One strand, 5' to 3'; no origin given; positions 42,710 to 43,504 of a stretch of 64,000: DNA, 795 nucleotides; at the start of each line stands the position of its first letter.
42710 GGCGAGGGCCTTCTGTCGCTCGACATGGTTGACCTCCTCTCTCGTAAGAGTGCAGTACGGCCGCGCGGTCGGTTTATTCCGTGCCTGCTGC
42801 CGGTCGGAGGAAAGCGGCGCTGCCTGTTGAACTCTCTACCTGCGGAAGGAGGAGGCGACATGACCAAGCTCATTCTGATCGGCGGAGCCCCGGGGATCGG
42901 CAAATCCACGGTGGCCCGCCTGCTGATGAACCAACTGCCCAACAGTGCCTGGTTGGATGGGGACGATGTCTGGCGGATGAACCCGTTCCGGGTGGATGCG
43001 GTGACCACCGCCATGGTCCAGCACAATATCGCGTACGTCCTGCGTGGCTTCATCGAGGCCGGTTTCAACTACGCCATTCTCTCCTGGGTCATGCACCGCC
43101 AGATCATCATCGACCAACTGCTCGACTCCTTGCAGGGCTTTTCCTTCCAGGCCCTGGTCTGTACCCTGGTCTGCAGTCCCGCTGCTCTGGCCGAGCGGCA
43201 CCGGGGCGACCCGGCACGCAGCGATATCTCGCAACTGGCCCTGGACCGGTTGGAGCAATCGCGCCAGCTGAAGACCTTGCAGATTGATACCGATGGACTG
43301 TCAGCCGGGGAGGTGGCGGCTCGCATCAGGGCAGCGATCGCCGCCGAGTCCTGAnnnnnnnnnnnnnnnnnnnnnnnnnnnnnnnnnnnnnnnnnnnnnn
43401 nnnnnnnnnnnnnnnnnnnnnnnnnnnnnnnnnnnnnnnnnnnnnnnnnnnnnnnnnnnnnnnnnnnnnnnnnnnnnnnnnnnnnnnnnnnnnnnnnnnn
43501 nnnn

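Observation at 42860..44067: Translationally coupled P-loop kinase-like gene and PD-(D/E)xK/wHTH gene of unknown function in an accessory-like region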

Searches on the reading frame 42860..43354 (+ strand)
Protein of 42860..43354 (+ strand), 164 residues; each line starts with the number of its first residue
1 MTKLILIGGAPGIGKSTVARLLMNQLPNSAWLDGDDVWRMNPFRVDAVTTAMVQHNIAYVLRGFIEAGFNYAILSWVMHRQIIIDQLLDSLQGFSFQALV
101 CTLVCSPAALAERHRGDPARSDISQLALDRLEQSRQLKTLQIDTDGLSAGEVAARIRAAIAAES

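Call 3: search_protein_families(library=pfam, proteins=[window:42860-43354:+], max_evalue=0.1)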
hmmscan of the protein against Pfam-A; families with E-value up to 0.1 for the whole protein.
window:42860-43354:+ (164 aa): 13 families
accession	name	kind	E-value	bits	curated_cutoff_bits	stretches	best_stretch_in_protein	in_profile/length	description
PF13238.12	AAA_18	-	7.7e-10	39.7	29.4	1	5-118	1-112/128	AAA domain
PF13671.12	AAA_33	-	1.4e-06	29.1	27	1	4-134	1-139/143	AAA domain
PF06414.18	Zeta_toxin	-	5.9e-05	23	22.3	1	3-64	17-80/199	Zeta toxin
PF13191.12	AAA_16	-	0.00011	23.2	32.6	1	3-41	25-64/167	AAA ATPase domain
PF20720.3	nSTAND3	-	0.00034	20.8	27.2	1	3-28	18-43/155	Novel STAND NTPase 3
PF13401.12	AAA_22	-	0.00055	20.7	27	1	4-41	7-33/130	AAA domain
PF07931.18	CPT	-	0.0013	19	22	1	2-158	1-169/172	Chloramphenicol phosphotransferase-like protein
PF00005.33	ABC_tran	-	0.0071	17.4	25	1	4-60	13-64/137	ABC transporter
PF13479.12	AAA_24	-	0.008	16.5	27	1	5-65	5-47/195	AAA domain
PF00004.35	AAA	-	0.022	15.6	21.2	1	5-30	1-23/131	ATPase family associated with various cellular activities (AAA)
PF00910.28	RNA_helicase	-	0.027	15.4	21.5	1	5-38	1-35/105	RNA helicase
PF02224.24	Cytidylate_kin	-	0.051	13.7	26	0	6-45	2-40/211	Cytidylate kinase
PF13521.12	AAA_28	-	0.086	13.5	27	0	5-25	2-22/164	AAA domain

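Call 4: search_protein_families(library=ncbifam, proteins=[window:42860-43354:+], max_evalue=0.1)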
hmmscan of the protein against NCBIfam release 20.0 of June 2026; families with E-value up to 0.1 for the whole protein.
window:42860-43354:+ (164 aa): 27 families (the best 25 are shown)
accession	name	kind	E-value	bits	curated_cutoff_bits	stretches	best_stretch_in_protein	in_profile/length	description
NF038208.1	garosamine_AAA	equivalog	1e-10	41.6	170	1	4-107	2-102/167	Gar/GrdA family gentamicin resistance ATP-binding protein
NF005255.0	PRK06762.2-2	equivalog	4.9e-05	23.4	140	1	1-92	2-92/163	hypothetical protein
NF005250.0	PRK06761.1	equivalog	5.1e-05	22.4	270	1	1-27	2-28/282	hypothetical protein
NF005257.0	PRK06762.3-2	equivalog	0.00024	20.9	202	1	2-55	5-58/170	hypothetical protein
NF005252.0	PRK06762.1-3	equivalog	0.0007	19.4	258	1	2-124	11-132/189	hypothetical protein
NF008995.0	PRK12338.1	equivalog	0.0017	17.8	434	1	3-28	5-30/319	hypothetical protein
NF005994.0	PRK08118.1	equivalog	0.0024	17.9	215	1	1-57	1-56/172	DNA topology modulation protein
NF003012.0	PRK03839.1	equivalog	0.0045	17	152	1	5-27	3-25/180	putative kinase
NF003259.0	PRK04220.1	equivalog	0.0053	16.2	343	1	4-27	94-117/306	2-phosphoglycerate kinase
NF006746.0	PRK09270.1-5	subfamily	0.0062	15.5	250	1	4-47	23-64/210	nucleoside/nucleotide kinase family protein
TIGR02173.1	cyt_kin_arch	equivalog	0.0075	16.3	102.1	1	4-26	2-24/169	(d)CMP kinase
TIGR00416.1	sms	equivalog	0.011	14.6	403.05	1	4-26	96-118/454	DNA repair protein RadA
NF040667.1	hom_kin_desulfo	exception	0.023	14.5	197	1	4-37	3-34/163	homoserine kinase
NF010248.0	PRK13695.1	equivalog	0.023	14.4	156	1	4-28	5-29/180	NTPase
NF008509.0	PRK11426.1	equivalog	0.024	14.7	243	0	66-106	15-54/132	hypothetical protein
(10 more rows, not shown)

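Call 5: search_protein_families(library=padloc, proteins=[window:42860-43354:+], max_evalue=0.1)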
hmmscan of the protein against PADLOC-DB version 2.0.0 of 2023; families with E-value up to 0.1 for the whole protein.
window:42860-43354:+ (164 aa): 5 families
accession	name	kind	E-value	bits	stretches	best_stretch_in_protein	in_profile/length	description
PDLC04140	mad8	-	0.00036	18.1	1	2-51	27-68/314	mads_8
PDLC00915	TRIP13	-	0.0044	14.5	1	4-32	65-93/302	TRIP13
PDLC05079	PDC-S73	-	0.017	11.9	1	3-25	192-214/752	-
PDLC02159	Avs1b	-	0.018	10.3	0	53-106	108-161/1924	-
PDLC02911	VakA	-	0.038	12.6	1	1-28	1-28/163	-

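Call 9: find_homologous_proteins(query=window:42860-43351:+)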
Query window:42860-43351:+ (164 aa): 38 proteins with E <= 0.001 among 245 candidates.
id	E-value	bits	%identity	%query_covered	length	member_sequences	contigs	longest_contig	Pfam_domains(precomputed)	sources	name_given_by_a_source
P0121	3.5e-99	347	98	100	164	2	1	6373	PF13671.13,PF13238.13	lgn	-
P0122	3.0e-49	185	53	98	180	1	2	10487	PF13671.13,PF13238.13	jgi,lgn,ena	-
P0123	7.4e-48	180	52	99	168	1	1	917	PF13671.13,PF13238.13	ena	-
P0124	3.6e-43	165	52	96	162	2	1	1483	PF13671.13,PF13401.13,PF13238.13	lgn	-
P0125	4.8e-43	165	51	95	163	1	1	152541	PF13671.13,PF13401.13,PF13238.13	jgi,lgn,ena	-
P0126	1.4e-42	163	53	98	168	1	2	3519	PF13671.13,PF13238.13,PF13191.13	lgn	-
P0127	2.6e-42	162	52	93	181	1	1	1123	PF13238.13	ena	-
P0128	3.7e-41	159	50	98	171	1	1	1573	PF02224.25,PF13671.13,PF13238.13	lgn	-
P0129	7.8e-40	154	51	94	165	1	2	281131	PF13671.13,PF13238.13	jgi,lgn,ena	-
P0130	9.0e-40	154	52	92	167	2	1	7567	PF06414.19,PF13671.13,PF13238.13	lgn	-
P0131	1.8e-39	153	59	72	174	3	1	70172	PF13671.13,PF13238.13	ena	-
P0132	4.3e-39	152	47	92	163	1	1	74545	PF06414.19,PF13671.13,PF13238.13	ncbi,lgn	-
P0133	1.4e-38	150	46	97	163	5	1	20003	PF06414.19,PF13671.13,PF13238.13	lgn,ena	-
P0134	7.4e-38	148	45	97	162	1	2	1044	PF06414.19,PF02224.25,PF13671.13,PF13401.13,PF13238.13,PF13191.13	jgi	jgi:broad-specificity NMP kinase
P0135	2.0e-37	146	46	98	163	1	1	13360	PF06414.19,PF13238.13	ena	-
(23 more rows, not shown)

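Call 20: find_related_loci(query=A2, collection=metagenome_contigs, flank=5000)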
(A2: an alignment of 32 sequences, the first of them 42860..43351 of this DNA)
Query A2 (164 aa) in metagenome_contigs; peptide patterns used: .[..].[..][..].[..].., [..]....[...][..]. (x = any residue, [..] = any of these).
600 stretches matched a pattern (row limit reached: there are more); 33 encode a relative of the query (tblastn E <= 1e-3); 33 distinct loci.
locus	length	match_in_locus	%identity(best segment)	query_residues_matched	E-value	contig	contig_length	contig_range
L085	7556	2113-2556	46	4-152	2e-37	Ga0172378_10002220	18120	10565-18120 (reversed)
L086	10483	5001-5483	42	1-156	6e-32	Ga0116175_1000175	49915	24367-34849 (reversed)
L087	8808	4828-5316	39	1-158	5e-31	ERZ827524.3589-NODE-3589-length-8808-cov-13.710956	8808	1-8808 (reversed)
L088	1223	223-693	41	3-160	1e-30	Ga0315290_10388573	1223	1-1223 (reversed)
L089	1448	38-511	40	2-160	9e-30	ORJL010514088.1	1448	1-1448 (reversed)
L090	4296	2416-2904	36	1-158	1e-27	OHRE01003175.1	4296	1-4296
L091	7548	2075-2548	37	1-153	3e-27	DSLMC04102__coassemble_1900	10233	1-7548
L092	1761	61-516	38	3-156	3e-27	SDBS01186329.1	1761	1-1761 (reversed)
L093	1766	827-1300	37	1-153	3e-27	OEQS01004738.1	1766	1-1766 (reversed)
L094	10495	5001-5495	36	4-163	1e-26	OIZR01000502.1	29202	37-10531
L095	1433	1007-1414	40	1-131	7e-26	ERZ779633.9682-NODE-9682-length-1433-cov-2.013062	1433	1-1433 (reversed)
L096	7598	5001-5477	35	3-156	2e-25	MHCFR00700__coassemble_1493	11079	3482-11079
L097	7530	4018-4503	35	2-164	4e-25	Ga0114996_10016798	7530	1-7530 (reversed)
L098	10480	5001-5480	34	1-155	8e-24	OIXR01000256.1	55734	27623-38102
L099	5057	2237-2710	35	4-156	5e-23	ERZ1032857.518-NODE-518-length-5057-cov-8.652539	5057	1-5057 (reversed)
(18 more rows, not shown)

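Call 24: find_encoding_contigs(protein=P0125, flank=4000, max_places=2)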
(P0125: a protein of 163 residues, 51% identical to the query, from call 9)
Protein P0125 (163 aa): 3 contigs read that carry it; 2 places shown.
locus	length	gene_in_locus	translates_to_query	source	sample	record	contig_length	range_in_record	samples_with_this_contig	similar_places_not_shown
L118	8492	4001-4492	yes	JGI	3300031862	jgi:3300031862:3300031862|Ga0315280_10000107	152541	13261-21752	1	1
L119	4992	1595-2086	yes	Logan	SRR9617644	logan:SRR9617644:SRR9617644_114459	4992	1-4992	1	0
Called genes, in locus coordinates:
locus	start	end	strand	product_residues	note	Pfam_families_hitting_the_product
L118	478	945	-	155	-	PF01668:SmpB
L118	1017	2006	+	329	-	PF17957:Big_7 (weak), PF07833:Cu_amine_oxidN1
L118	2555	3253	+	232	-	PF00702:Hydrolase, PF13419:HAD_2, PF13242:Hydrolase_like (weak)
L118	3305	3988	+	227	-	PF00702:Hydrolase, PF13419:HAD_2, PF13242:Hydrolase_like (weak)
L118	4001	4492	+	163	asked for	PF13238:AAA_18, PF13401:AAA_22 (faint), PF13671:AAA_33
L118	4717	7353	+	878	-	PF02927:CelD_N (faint), PF00759:Glyco_hydro_9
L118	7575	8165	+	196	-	-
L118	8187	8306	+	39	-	-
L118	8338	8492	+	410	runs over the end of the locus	PF00909:Ammonium_transp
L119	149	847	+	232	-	PF00702:Hydrolase, PF13419:HAD_2, PF13242:Hydrolase_like (weak)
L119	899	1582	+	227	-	PF00702:Hydrolase, PF13419:HAD_2, PF13242:Hydrolase_like (weak)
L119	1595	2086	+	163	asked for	PF13238:AAA_18, PF13401:AAA_22 (faint), PF13671:AAA_33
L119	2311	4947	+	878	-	PF02927:CelD_N (faint), PF00759:Glyco_hydro_9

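Call 25: find_encoding_contigs(protein=P0122, flank=4000, max_places=2)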
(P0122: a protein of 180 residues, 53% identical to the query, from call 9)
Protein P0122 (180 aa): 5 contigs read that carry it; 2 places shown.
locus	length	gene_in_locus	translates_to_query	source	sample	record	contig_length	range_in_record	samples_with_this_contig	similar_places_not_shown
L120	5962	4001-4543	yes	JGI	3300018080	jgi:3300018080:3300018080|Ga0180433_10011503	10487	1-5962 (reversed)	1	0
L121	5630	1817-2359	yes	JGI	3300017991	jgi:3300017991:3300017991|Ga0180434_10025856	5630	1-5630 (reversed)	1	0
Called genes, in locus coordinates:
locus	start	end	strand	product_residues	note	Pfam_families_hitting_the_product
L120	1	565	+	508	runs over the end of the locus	PF08797:HIRAN, PF20208:ARPP-1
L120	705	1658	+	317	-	PF13641:Glyco_tranf_2_3, PF00535:Glycos_transf_2, PF10111:Glyco_tranf_2_2 (weak), PF02709:Glyco_transf_7C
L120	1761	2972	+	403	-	PF04055:Radical_SAM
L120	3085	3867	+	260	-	PF02517:Rce1-like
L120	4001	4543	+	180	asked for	PF13238:AAA_18, PF13671:AAA_33 (weak)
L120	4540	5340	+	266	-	PF01209:Ubie_methyltran, PF13489:Methyltransf_23, PF05175:MTS (weak), PF13847:Methyltransf_31, PF08241:Methyltransf_11, PF08242:Methyltransf_12, PF13649:Methyltransf_25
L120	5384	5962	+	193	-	?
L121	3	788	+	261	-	?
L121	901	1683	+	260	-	PF02517:Rce1-like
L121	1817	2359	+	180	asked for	PF13238:AAA_18, PF13671:AAA_33 (weak)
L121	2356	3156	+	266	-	PF01209:Ubie_methyltran, PF13489:Methyltransf_23, PF05175:MTS (weak), PF13847:Methyltransf_31, PF08241:Methyltransf_11, PF08242:Methyltransf_12, PF13649:Methyltransf_25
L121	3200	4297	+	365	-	PF01208:URO-D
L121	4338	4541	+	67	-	PF25637:DUF7942 (weak)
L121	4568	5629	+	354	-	?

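Call 35: predict_structure(alignment_id=A2)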
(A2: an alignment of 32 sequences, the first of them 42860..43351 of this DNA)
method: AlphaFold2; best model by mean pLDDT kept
length: 164 residues; sequences in the alignment: 32
mean_pLDDT: 94.6   pTM: 0.89
mean pLDDT of the five models: 94.6, 94.6, 94.5, 93.8, 93.7
residues with pLDDT >= 90: 137; 70-90: 26; 50-70: 1; < 50: 0
segments of 3 or more residues with pLDDT < 50: none
pLDDT, mean of each block of 10 residues (from residue 1): 98 96 98 93 88 96 98 96 97 97 97 82 86 97 98 98 88
secondary structure, 60 per line:
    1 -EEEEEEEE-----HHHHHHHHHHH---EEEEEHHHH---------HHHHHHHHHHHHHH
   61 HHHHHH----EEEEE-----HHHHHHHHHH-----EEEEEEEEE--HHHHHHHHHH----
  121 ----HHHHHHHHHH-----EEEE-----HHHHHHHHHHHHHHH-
elements in order: E2-9 H15-25 E29-33 H34-37 H47-66 E71-75 H81-90 E96-104 H107-116 H125-134 E140-143 H149-163

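Call 36: search_solved_structures(query=A2, max_evalue=0.1, show_alignments=2)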
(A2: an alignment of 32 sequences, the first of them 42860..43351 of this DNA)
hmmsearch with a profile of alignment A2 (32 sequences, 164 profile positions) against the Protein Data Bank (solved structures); distinct sequences matched with E-value up to 0.1: 80 (the best 60 are shown).
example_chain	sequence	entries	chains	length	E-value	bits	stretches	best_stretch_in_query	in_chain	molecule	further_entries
2bdt_A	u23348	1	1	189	7.7e-12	48.6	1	2-156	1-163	BH3686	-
2vli_A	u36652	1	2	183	9e-11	45.1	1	87-161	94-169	ANTIBIOTIC RESISTANCE PROTEIN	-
4cvn_A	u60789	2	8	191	1.6e-06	31.3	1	4-27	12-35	PUTATIVE ADENYLATE KINASE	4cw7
7yq0_A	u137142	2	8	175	8.5e-06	29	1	3-39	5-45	Adenylyl-sulfate kinase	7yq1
1via_A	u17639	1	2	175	0.0001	25.4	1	4-37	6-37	shikimate kinase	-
1kag_A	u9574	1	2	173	0.00027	24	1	3-36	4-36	Shikimate kinase I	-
1y63_A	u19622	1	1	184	0.001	22.2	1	6-115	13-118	Lmaj004144AAA protein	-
4xrp_A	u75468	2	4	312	0.0011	22.1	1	3-64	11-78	Pnkp1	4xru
3r8c_A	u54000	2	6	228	0.0018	21.4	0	5-41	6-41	Cytidylate kinase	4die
4loa_A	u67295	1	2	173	0.003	20.7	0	4-37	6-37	De-novo design amidase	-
7n6g_6M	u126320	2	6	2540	0.0031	20.6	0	4-29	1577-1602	FAP42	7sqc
6c2u_A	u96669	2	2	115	0.0062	19.6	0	3-26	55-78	phosphate-loop protein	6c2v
5ko2_A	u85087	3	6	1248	0.0068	19.5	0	7-40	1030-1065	Multidrug resistance protein 1A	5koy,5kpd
6ujp_A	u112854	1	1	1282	0.0072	19.4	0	7-40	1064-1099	ATP-dependent translocase ABCB1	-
6q81_A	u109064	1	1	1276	0.0073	19.4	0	7-40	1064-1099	P-glycoprotein (ABCB1)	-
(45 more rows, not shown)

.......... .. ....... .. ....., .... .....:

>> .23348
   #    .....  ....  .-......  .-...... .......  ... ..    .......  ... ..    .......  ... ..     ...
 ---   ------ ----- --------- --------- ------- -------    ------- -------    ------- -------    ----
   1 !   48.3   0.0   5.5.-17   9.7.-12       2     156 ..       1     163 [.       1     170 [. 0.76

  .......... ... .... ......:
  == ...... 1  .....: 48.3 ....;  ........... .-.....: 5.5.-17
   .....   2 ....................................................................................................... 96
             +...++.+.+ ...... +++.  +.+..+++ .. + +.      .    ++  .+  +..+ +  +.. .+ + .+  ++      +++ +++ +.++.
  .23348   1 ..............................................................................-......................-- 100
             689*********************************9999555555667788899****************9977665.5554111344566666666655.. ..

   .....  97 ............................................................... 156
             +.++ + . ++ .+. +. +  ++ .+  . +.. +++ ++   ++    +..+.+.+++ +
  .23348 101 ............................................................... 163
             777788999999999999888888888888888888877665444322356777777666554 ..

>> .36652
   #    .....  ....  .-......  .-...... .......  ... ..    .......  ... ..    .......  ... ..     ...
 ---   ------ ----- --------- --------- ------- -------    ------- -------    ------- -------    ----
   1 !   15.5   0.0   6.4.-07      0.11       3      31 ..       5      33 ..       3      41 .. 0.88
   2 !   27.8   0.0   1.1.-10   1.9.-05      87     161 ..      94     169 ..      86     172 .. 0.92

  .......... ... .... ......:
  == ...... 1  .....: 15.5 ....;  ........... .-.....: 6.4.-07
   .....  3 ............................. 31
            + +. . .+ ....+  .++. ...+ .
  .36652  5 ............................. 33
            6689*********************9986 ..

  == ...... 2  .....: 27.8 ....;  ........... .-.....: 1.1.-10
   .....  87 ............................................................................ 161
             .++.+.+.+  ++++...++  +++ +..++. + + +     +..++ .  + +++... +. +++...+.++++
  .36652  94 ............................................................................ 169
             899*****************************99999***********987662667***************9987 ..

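Call 38: fold_search(model_id=the predicted structure, library=pdb)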
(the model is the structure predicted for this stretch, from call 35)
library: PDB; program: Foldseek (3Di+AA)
matches with E <= 10: 1668; with E <= 0.001: 393
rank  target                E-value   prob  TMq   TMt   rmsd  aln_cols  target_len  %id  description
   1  2bdt                  7.1e-11  1.00  0.81  0.78   2.5       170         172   20  Crystal Structure of the Putative Gluconate Kinase from Bacillus halodurans, Northeast Structural Genomics Target BhR61 (released 2005-11-01)
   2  2vli_B                6.8e-09  1.00  0.72  0.69   3.5       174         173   24  Structure of Deinococcus radiodurans tunicamycin resistance protein (released 2008-06-17)
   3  3t61_A                8.6e-08  1.00  0.72  0.68   3.4       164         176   18  Crystal Structure of a gluconokinase from Sinorhizobium meliloti 1021 (released 2011-08-17)
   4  3t61_B                1.1e-07  1.00  0.73  0.69   4.1       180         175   18  Crystal Structure of a gluconokinase from Sinorhizobium meliloti 1021 (released 2011-08-17)
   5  1ko5_A                1.4e-07  1.00  0.77  0.74   3.3       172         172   15  Crystal structure of gluconate kinase (released 2002-05-29)
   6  7yq1_C                1.9e-07  1.00  0.66  0.64   6.3       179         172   16  Crystal structure of adenosine 5'-phosphosulfate kinase from Archaeoglobus fulgidus in complex with AMP-PNP and APS (released 2023-01-18)
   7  1zp6                  2.4e-07  1.00  0.66  0.62   3.7       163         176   21  Crystal Structure of Atu3015, a Putative Cytidylate Kinase from Agrobacterium tumefaciens, Northeast Structural Genomics (released 2005-05-24)
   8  1knq_A                2.9e-07  1.00  0.76  0.73   3.3       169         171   15  Crystal structure of gluconate kinase (released 2002-05-29)
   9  2vli_A                3.7e-07  1.00  0.68  0.68   3.6       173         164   21  Structure of Deinococcus radiodurans tunicamycin resistance protein (released 2008-06-17)
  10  1ko8_B                6.6e-07  1.00  0.76  0.75   3.2       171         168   16  Crystal structure of gluconate kinase (released 2002-05-29)
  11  3adc_B                7.0e-07  1.00  0.67  0.48   4.6       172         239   17  Crystal structure of O-phosphoseryl-tRNA kinase complexed with selenocysteine tRNA and AMPPNP (crystal type 2) (released 2010-07-28)
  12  2rhm_C                7.5e-07  1.00  0.63  0.56   4.8       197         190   19  Crystal structure of a putative kinase (caur_3907) from chloroflexus aurantiacus j-10-fl at 1.70 A resolution (released 2007-11-20)
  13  1ly1                  8.0e-07  1.00  0.74  0.79   2.3       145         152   16  Structure and Mechanism of T4 Polynucleotide Kinase (released 2002-07-17)
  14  7yq0_A                8.0e-07  1.00  0.69  0.66   5.6       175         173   19  Crystal structure of adenosine 5'-phosphosulfate kinase from Archaeoglobus fulgidus in complex with ADP (released 2023-01-18)
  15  1qhs                  8.5e-07  1.00  0.75  0.70   3.2       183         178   17  CHLORAMPHENICOL PHOSPHOTRANSFERASE IN COMPLEX WITH CHLORAMPHENICOL FROM STREPTOMYCES VENEZUELAE (released 2000-06-01)
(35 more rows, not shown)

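Call 60: search_protein_families(library=phrogs, proteins=[window:42860-43351:+], max_evalue=0.001)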
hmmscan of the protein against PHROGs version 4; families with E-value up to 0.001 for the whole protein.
window:42860-43351:+ (164 aa): 1 family
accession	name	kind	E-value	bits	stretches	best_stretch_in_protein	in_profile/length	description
phrog_2071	-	other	1.7e-05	25.8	1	1-41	15-52/282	ATPase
